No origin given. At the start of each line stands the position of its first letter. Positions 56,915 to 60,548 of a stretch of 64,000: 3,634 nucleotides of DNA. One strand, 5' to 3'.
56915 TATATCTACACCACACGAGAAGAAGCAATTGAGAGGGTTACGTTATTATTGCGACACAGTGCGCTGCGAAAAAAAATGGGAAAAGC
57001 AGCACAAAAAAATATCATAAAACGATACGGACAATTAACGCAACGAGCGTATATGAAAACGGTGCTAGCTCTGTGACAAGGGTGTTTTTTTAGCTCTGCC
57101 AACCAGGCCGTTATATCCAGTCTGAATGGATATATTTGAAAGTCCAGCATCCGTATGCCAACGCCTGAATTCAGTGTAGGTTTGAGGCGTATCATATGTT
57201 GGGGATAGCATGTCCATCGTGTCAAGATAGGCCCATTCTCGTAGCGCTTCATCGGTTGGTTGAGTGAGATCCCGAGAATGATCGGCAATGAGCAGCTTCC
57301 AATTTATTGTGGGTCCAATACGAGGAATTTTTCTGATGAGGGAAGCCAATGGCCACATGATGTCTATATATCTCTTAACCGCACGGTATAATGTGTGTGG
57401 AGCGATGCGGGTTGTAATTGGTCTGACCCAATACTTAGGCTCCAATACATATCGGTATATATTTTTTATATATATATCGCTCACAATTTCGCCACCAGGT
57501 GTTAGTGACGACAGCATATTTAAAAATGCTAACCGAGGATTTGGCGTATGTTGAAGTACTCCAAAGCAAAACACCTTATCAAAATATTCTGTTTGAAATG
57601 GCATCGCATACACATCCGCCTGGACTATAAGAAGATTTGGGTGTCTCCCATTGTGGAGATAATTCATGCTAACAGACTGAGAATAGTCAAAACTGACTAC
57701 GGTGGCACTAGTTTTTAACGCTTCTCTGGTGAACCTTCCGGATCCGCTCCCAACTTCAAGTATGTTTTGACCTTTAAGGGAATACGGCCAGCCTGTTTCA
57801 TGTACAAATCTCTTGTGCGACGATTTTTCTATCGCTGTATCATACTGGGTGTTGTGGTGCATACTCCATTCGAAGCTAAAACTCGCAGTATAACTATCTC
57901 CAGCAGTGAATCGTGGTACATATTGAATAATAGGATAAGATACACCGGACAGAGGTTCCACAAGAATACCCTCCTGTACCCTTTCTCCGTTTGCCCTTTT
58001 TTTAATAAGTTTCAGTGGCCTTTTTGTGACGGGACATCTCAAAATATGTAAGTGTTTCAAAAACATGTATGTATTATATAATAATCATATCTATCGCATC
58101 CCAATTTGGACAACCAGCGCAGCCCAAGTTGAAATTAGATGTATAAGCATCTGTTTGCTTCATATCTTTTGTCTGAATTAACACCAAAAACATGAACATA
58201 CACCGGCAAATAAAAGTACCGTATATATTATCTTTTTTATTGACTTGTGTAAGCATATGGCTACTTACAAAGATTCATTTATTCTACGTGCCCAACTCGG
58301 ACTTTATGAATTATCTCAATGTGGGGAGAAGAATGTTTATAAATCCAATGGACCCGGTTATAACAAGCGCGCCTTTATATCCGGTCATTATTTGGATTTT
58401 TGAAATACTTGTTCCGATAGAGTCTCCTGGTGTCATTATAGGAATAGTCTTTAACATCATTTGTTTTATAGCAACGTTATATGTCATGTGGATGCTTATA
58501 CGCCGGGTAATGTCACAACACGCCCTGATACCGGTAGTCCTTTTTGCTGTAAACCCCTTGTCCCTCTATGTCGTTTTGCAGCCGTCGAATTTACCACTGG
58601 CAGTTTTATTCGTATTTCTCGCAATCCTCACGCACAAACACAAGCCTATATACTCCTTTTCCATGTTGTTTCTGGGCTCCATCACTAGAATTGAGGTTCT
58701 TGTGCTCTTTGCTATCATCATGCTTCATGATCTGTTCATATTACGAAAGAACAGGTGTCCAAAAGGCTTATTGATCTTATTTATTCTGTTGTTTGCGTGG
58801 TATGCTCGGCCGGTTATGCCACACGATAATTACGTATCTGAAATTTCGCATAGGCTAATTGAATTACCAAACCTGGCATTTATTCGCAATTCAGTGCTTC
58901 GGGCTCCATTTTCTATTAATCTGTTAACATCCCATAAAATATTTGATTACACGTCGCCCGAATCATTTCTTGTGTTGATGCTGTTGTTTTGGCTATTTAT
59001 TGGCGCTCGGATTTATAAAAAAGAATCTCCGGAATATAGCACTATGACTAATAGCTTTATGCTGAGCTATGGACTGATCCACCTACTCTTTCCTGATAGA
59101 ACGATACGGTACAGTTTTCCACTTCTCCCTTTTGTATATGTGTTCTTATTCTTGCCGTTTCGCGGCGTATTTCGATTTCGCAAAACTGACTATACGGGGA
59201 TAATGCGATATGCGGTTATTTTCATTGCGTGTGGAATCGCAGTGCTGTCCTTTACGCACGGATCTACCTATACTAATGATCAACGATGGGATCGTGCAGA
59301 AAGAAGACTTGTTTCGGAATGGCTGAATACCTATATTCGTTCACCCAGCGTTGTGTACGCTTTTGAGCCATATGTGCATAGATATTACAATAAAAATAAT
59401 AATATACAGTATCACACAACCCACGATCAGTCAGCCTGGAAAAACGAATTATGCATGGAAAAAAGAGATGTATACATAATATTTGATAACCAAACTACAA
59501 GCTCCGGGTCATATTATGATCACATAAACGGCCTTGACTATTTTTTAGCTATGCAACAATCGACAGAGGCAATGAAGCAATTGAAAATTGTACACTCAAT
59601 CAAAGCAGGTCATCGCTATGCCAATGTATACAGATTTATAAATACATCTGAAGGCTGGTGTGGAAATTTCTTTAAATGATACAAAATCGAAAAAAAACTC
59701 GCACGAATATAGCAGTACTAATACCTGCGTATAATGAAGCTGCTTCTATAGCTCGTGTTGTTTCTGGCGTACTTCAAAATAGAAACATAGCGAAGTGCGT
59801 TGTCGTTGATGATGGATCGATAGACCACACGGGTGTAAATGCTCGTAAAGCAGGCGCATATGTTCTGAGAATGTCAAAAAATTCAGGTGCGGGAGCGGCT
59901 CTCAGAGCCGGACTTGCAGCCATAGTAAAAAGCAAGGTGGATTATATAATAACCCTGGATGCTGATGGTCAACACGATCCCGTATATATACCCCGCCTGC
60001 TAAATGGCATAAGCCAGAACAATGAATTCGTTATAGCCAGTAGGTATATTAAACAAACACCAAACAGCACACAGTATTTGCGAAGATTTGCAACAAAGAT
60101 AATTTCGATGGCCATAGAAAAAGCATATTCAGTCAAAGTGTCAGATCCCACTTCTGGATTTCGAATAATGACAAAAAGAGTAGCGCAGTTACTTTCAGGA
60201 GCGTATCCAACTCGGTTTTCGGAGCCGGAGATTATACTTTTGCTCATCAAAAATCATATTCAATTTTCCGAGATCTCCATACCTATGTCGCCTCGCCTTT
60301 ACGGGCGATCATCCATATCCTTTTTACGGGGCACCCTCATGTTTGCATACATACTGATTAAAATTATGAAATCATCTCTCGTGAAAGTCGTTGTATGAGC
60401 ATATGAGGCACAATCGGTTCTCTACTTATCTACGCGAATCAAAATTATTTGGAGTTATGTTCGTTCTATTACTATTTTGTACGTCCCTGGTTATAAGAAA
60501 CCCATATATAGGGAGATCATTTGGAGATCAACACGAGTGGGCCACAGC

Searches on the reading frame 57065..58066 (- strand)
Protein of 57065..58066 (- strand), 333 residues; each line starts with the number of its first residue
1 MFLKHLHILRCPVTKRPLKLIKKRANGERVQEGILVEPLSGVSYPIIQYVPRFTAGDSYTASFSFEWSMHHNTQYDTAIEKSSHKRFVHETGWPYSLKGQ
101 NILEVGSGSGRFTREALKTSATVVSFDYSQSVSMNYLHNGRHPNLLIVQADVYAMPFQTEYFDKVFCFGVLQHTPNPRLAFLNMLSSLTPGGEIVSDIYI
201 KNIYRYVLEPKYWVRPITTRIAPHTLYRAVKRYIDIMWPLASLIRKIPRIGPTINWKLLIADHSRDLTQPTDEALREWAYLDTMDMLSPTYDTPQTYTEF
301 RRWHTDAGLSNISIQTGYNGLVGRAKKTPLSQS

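Call 69: search_protein_families(library=pfam, proteins=[window:57065-58066:-], max_evalue=0.0001)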
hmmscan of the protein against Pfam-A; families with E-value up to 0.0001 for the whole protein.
window:57065-58066:- (333 aa): 7 families
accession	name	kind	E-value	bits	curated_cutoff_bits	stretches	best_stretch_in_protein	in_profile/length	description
PF08241.18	Methyltransf_11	-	2.3e-16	60.7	21.2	1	103-195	1-94/95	Methyltransferase domain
PF13649.12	Methyltransf_25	-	1.6e-13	51.6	27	1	102-192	1-97/97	Methyltransferase domain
PF13489.12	Methyltransf_23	-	1.4e-11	44.8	27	1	92-197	17-117/164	Methyltransferase domain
PF13847.12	Methyltransf_31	-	1.6e-11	44.5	27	1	98-196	3-109/145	Methyltransferase domain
PF08242.18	Methyltransf_12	-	1.7e-10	41.9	30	1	103-193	1-97/98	Methyltransferase domain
PF08003.17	Methyltransf_9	-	2.2e-05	24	23.8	1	96-197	113-218/315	Protein of unknown function (DUF1698)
PF00398.26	RrnaAD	-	5.1e-05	22.9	24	1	98-173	30-106/263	Ribosomal RNA adenine dimethylase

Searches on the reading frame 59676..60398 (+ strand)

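Call 69: search_protein_families(library=pfam, proteins=[window:59676-60398:+], max_evalue=0.0001)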
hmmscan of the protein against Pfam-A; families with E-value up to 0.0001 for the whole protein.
window:59676-60398:+ (240 aa): 1 family
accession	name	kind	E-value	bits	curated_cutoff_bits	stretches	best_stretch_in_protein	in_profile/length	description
PF00535.33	Glycos_transf_2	-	7.6e-25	88.2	23.3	1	14-170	2-164/168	Glycosyl transferase family 2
